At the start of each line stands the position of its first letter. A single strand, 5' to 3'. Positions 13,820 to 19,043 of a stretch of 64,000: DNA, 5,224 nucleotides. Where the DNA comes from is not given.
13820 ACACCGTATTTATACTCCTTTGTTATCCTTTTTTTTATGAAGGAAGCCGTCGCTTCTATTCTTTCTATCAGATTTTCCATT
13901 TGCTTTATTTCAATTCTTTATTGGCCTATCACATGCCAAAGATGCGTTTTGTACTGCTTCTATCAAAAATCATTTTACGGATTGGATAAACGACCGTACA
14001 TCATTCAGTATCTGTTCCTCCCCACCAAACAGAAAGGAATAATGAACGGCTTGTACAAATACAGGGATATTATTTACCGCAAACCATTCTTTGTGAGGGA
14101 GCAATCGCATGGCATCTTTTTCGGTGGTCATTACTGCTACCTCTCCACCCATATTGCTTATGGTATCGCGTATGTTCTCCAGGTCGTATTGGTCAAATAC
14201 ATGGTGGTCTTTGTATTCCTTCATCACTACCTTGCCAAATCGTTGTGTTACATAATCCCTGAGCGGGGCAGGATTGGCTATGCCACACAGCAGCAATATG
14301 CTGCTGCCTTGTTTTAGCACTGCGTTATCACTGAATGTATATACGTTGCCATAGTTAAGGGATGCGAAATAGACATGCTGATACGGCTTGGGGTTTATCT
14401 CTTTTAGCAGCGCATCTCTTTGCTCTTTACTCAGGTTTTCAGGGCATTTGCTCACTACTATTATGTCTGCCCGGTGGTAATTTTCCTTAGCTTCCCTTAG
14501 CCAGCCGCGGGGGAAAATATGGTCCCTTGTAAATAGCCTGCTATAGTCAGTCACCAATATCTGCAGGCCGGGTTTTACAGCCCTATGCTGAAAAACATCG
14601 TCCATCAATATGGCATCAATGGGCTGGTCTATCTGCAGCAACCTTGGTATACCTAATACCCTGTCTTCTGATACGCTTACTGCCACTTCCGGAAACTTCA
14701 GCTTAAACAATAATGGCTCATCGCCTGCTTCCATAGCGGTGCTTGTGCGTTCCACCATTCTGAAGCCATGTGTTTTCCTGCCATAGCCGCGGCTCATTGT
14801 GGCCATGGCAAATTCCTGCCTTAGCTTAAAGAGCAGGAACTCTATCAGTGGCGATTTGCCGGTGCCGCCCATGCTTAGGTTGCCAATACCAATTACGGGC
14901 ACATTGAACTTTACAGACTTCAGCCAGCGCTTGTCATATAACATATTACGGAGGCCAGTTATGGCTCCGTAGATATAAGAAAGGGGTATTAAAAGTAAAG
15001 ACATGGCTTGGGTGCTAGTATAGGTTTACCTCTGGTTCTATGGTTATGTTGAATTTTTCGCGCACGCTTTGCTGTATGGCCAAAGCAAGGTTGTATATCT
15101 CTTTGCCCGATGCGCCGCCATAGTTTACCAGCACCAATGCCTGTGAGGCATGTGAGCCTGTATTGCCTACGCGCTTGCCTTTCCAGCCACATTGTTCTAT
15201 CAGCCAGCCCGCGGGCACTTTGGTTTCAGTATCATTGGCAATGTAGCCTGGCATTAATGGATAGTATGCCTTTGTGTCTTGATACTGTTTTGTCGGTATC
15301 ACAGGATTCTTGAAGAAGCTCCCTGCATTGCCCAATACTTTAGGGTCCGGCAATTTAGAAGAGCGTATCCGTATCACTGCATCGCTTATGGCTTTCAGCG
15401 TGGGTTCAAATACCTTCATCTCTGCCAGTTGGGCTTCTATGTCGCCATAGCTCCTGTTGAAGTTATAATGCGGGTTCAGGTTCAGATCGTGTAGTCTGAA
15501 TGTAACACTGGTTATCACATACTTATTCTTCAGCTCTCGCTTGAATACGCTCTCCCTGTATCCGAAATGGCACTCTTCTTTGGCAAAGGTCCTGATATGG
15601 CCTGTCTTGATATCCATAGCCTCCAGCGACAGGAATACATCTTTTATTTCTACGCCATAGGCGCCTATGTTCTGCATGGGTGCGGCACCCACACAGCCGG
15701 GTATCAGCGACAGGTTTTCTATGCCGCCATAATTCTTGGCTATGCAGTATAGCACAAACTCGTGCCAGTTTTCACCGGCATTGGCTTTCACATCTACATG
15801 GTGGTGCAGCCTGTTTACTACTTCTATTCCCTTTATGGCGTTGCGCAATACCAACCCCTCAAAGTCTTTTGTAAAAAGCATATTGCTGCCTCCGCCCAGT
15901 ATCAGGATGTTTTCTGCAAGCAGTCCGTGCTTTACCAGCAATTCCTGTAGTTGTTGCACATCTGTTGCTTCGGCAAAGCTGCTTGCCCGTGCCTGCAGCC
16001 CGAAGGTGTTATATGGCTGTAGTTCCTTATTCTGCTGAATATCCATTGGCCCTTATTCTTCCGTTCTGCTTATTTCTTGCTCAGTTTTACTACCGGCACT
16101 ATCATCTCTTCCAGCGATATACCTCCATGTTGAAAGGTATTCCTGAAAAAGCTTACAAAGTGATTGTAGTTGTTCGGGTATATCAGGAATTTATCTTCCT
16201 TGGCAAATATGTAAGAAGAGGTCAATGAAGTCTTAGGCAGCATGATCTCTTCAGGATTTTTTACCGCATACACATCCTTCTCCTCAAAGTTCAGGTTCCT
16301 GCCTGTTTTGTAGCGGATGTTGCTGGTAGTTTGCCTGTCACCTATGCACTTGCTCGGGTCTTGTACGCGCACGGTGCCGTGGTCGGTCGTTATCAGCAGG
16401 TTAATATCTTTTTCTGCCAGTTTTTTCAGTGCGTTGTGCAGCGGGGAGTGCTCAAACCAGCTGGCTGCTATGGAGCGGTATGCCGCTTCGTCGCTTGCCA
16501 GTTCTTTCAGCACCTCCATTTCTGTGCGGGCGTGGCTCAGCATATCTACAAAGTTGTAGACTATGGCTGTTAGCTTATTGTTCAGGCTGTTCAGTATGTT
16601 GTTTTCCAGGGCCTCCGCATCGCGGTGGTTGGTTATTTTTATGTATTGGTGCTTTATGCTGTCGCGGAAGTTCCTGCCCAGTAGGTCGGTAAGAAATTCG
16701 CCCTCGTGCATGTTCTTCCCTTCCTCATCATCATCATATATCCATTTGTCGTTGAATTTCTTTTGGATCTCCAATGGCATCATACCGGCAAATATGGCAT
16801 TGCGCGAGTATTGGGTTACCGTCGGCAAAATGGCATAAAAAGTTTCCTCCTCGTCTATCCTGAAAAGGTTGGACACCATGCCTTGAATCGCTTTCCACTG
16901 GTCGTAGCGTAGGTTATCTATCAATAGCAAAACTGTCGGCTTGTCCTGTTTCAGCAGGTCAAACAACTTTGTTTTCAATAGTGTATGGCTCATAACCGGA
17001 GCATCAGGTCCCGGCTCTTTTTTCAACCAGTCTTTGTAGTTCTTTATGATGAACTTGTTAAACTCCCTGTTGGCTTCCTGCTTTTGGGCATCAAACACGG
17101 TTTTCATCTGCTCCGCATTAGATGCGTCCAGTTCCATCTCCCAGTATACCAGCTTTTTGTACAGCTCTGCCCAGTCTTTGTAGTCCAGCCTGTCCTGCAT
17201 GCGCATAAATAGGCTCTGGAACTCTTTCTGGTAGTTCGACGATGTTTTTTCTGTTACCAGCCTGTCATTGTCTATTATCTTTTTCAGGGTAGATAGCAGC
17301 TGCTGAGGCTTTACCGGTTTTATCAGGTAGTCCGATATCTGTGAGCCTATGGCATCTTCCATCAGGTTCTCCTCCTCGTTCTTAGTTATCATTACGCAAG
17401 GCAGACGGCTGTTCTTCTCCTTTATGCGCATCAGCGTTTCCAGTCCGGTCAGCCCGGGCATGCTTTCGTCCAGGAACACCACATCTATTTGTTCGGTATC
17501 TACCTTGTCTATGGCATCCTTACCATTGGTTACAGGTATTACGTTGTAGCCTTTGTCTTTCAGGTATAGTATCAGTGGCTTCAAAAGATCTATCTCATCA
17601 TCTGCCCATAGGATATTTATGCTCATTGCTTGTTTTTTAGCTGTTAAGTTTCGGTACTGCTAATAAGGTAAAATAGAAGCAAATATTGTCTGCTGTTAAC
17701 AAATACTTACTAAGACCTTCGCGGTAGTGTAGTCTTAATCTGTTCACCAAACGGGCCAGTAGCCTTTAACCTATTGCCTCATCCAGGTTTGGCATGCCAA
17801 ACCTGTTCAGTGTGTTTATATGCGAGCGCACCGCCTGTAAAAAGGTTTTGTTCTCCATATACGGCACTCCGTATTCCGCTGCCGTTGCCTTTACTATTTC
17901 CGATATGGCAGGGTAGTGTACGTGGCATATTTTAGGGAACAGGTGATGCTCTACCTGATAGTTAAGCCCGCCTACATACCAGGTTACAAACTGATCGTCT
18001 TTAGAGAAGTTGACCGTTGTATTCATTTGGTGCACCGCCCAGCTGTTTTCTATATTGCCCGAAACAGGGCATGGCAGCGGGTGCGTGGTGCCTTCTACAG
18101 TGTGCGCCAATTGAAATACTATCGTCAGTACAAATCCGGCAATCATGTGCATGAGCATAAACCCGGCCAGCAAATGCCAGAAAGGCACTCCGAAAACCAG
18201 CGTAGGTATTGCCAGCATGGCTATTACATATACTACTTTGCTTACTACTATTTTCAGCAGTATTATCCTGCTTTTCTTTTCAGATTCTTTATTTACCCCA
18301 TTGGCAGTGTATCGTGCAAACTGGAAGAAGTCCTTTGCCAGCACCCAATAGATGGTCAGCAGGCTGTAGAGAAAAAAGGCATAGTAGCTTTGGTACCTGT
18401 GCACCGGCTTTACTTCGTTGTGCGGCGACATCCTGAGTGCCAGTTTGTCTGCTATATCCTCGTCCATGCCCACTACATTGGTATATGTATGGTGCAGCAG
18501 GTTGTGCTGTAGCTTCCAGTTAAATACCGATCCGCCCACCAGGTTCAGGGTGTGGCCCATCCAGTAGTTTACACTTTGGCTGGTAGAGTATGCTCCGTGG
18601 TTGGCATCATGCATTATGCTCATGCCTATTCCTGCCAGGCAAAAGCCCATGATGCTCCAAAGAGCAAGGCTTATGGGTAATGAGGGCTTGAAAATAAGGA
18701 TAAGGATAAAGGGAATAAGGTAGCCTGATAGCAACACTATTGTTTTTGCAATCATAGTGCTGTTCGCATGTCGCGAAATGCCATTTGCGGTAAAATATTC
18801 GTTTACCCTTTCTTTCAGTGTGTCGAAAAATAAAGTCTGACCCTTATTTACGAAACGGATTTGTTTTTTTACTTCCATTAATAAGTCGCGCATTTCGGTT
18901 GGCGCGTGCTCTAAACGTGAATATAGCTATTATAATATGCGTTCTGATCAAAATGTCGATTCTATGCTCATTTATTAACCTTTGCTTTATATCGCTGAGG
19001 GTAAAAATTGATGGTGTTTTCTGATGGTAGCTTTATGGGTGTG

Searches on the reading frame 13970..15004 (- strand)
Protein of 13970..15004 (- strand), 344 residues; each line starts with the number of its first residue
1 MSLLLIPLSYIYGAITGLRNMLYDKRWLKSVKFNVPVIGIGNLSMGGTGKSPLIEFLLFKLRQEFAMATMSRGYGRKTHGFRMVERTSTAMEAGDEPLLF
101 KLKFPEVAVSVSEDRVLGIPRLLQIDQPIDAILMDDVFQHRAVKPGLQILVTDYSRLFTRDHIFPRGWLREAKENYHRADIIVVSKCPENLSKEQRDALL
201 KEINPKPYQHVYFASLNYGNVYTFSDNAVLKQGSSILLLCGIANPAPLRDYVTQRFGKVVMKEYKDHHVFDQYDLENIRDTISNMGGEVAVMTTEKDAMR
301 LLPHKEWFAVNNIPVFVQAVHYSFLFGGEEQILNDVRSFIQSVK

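Call 60: search_protein_families(library=pfam, proteins=[window:13970-15004:-])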
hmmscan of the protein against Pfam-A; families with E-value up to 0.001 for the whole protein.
window:13970-15004:- (344 aa): 1 family
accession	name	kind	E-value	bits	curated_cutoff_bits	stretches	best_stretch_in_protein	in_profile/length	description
PF02606.20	LpxK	-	1.3e-71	241.9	27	1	2-319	2-309/328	Tetraacyldisaccharide-1-P 4'-kinase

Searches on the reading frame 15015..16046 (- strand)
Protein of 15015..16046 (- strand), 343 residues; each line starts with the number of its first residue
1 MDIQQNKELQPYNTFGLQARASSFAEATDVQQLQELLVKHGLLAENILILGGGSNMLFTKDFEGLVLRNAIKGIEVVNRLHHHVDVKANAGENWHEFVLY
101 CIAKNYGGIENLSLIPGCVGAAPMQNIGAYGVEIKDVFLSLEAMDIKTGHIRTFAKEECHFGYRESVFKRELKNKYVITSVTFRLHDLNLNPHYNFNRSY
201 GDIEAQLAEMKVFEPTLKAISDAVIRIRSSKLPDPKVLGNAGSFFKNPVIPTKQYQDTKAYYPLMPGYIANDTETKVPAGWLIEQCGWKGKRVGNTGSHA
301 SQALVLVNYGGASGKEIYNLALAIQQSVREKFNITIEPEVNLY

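Call 9: search_protein_families(library=pfam, proteins=[window:15015-16046:-])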
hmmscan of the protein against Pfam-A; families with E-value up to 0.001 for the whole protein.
window:15015-16046:- (343 aa): 2 families
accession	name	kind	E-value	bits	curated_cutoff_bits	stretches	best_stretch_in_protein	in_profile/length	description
PF02873.21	MurB_C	-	9.1e-28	96.8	27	1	220-342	2-98/99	UDP-N-acetylenolpyruvoylglucosamine reductase, C-terminal domain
PF01565.28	FAD_binding_4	-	5.9e-18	65.3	26.4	1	24-153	4-137/139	FAD binding domain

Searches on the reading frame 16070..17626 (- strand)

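Call 9: search_protein_families(library=pfam, proteins=[window:16070-17626:-])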
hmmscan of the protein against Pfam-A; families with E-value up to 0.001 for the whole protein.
window:16070-17626:- (518 aa): 2 families
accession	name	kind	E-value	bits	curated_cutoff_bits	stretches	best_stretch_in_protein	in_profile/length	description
PF00072.30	Response_reg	-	7.8e-25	87.6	30.2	1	5-114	1-110/111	Response regulator receiver domain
PF08665.17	PglZ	-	4.5e-23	82.6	25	1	232-423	4-177/179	PglZ domain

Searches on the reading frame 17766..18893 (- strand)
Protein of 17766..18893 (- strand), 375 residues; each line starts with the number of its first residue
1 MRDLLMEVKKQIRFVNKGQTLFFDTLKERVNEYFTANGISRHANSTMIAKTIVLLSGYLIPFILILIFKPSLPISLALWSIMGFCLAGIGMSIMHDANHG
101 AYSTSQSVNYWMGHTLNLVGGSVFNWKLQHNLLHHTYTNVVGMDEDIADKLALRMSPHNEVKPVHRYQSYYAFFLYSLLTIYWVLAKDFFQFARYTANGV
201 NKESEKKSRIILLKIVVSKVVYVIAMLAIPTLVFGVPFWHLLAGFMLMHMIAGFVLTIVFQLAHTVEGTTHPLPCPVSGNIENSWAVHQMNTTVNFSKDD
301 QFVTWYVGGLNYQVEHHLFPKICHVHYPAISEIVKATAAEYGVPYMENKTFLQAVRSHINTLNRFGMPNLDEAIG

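Call 9: search_protein_families(library=pfam, proteins=[window:17766-18893:-])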
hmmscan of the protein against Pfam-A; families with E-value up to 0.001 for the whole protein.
window:17766-18893:- (375 aa): 1 family
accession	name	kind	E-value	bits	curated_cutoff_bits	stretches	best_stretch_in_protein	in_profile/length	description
PF00487.30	FA_desaturase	-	1.4e-38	133.6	29.7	1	76-347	6-251/253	Fatty acid desaturase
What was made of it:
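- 17766..18878 (-): Fatty-acid desaturase gene (left flank). The likely start is MEVKKQI at 18878, not 18893. Pfam FA_desaturase, E 1.4e-38 (call 9).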

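Call 11: find_encoding_contigs(protein=window:17766-18893:-, flank=10000, max_places=10)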
Protein window:17766-18893:- (375 aa): no gene with exactly this product is on record in the collection.

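Call 14: find_related_loci(query=window:17766-18893:-, collection=genome_contigs, flank=6000)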
Query window:17766-18893:- (375 aa) in genome_contigs; peptide patterns used: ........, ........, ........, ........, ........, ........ (x = any residue, [..] = any of these).
141 stretches matched a pattern; 74 encode a relative of the query (tblastn E <= 1e-3); 74 distinct loci.
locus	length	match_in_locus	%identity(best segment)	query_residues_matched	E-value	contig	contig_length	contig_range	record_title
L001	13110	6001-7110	65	6-375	7e-173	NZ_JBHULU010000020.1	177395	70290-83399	Pontibacter locisalis strain KCTC 42498 velvet_auto_127_20, whole genome shotgun sequence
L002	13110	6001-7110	64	6-375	2e-170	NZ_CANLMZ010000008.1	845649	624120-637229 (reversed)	Uncultured Pontibacter sp. isolate 905.fasta NODE_1, whole genome shotgun sequence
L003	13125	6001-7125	64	1-375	8e-171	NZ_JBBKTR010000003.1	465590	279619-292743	Pontibacter sp. H249 3, whole genome shotgun sequence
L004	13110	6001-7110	64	6-375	3e-169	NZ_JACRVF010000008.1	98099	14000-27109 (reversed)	Pontibacter cellulosilyticus strain SD6 contig8, whole genome shotgun sequence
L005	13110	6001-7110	66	6-375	4e-168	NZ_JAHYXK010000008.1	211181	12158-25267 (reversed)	Pontibacter aydingkolensis strain KACC 19255 contig8, whole genome shotgun sequence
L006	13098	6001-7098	64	12-375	5e-165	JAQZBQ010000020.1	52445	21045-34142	MAG: Bacteroidota bacterium isolate C_No_T20_C_bin.136 scaffold_518, whole genome shotgun sequence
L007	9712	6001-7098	62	12-375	5e-163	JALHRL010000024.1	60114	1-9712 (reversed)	MAG: Bacteroidia bacterium isolate maxbin.150 c_000000002678, whole genome shotgun sequence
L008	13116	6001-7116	62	4-375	2e-162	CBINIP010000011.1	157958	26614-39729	MAG TPA_asm: uncultured Pontibacter sp. isolate SRR16817047_binner12_Refined_5 genome assembly, contig: ERZ27392949.55,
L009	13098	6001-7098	63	12-375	6e-162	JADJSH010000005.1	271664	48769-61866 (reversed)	MAG: Bacteroidetes bacterium isolate Hade_18-Q3-R52-61_BATAC.713 tig00006420-10-2711350, whole genome shotgun sequence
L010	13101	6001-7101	62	11-375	9e-162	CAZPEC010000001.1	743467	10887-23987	MAG TPA_asm: uncultured Akkermansia sp. isolate SRP290908_co2_203 genome assembly, contig: NODE_2_length_743467_cov_16.0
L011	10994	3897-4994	63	12-375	2e-161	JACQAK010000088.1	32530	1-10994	MAG: Bacteroidetes bacterium isolate NC_groundwater_914_Pr1_S-0.2um_36_15 Montesol18-Sp2_coassembly_scaffold_253501, who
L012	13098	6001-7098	63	12-375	7e-161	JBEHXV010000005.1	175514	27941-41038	MAG: Bacteroidota bacterium isolate ES1.bin.99 NODE_86_length_175514_cov_5.982858, whole genome shotgun sequence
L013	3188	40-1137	62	12-375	1e-168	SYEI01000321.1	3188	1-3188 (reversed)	MAG: Bacteroidota bacterium isolate F1-60-MAGs036 F1-60__c504214, whole genome shotgun sequence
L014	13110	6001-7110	62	6-375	3e-160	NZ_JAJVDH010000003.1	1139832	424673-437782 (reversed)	Pontibacter vulgaris strain NBU2972 Scaffold2_1, whole genome shotgun sequence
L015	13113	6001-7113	61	5-375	4e-160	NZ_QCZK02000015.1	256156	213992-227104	Botryobacter ruber strain SYSU D60016 SYSU_D60016_Contig15, whole genome shotgun sequence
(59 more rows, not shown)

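Call 16: find_homologous_proteins(query=window:17766-18893:-, max_evalue=1e-50)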
Query window:17766-18893:- (375 aa): 7548 proteins with E <= 1e-50 among 8000 candidates; the best 120 are listed.
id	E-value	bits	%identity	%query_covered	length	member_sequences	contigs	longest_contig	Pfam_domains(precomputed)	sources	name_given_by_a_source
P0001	1.1e-220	750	87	99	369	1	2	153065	PF00487.31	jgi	jgi:linoleoyl-CoA desaturase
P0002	4.0e-167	574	66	99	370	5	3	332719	PF00487.31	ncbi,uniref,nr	ncbi:linoleoyl-CoA desaturase [Pontibacter aydingkolensis]|uniref:Acyl-CoA desaturase n=1 Tax=Pontib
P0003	4.3e-165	567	64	99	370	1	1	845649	PF00487.31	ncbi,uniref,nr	ncbi:acyl-CoA desaturase [uncultured Pontibacter sp.]|uniref:fatty acid desaturase family protein n=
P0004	5.1e-164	564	64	99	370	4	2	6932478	PF00487.31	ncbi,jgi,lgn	jgi:linoleoyl-CoA desaturase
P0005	4.0e-163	561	65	99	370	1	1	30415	PF00487.31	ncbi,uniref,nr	ncbi:fatty acid desaturase family protein [Pontibacter harenae]|uniref:fatty acid desaturase family 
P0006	4.1e-162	558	62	99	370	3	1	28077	PF00487.31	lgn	-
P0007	6.4e-162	557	63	97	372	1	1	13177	PF00487.31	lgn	-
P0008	1.2e-161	556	64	97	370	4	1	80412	PF00487.31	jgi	jgi:linoleoyl-CoA desaturase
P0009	1.6e-161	556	64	97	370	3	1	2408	PF00487.31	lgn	-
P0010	2.0e-161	555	63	99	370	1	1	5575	PF00487.31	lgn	-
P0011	9.4e-161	553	63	99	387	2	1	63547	PF00487.31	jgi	jgi:linoleoyl-CoA desaturase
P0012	9.7e-161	553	62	99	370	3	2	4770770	PF00487.31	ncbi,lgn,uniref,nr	ncbi:fatty acid desaturase family protein [Pontibacter actiniarum]|uniref:Acyl-CoA desaturase n=1 Ta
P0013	1.3e-160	553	64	97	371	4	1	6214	PF00487.31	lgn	-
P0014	2.3e-160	552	63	97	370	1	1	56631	PF00487.31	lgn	-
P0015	3.1e-160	551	63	99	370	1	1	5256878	PF00487.31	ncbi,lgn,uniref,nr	ncbi:acyl-CoA desaturase [Pontibacter sp. SGAir0037]|uniref:fatty acid desaturase family protein n=1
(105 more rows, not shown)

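Call 17: find_encoding_contigs(protein=P0001, flank=10000, max_places=6)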
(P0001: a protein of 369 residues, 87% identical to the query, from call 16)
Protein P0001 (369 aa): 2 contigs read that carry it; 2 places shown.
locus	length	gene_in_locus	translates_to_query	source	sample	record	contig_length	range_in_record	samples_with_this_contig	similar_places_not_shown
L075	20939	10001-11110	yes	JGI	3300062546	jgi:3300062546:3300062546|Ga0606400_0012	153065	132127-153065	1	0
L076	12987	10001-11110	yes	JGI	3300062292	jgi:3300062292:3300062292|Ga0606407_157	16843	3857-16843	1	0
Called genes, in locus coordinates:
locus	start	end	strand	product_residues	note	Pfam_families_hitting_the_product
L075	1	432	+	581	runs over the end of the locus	PF01551:Peptidase_M23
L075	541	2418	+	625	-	PF13584:BatD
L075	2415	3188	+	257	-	PF13414:TPR_11 (weak), PF13432:TPR_16, PF14559:TPR_19 (weak), PF00515:TPR_1, PF07719:TPR_2, PF13181:TPR_8 (weak), PF13414:TPR_11 (weak), PF08239:SH3_3, +4 more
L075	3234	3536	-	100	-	PF01910:Thiamine_BP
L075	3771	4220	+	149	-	PF02580:Tyr_Deacylase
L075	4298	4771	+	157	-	-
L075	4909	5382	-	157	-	PF01475:FUR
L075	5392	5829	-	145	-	-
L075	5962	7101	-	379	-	PF02771:Acyl-CoA_dh_N, PF02770:Acyl-CoA_dh_M, PF00441:Acyl-CoA_dh_1, PF22924:ACOX_C_alpha1 (faint), PF08028:Acyl-CoA_dh_2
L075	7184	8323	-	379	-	PF01053:Cys_Met_Meta_PP, PF00155:Aminotran_1_2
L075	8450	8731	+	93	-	-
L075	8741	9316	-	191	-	PF25024:EGF_TEN (weak)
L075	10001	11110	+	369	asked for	PF00487:FA_desaturase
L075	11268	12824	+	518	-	PF00072:Response_reg, PF08665:PglZ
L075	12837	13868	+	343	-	PF01565:FAD_binding_4, PF02873:MurB_C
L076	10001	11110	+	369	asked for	PF00487:FA_desaturase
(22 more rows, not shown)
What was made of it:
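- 17766..18878 (-): The relative's protein P0001 (369 aa, 87% identical) aligns from residue 6 (calls 14, 16, 17).
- The flanks are syntenic chromosomal genes (calls 9, 17).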
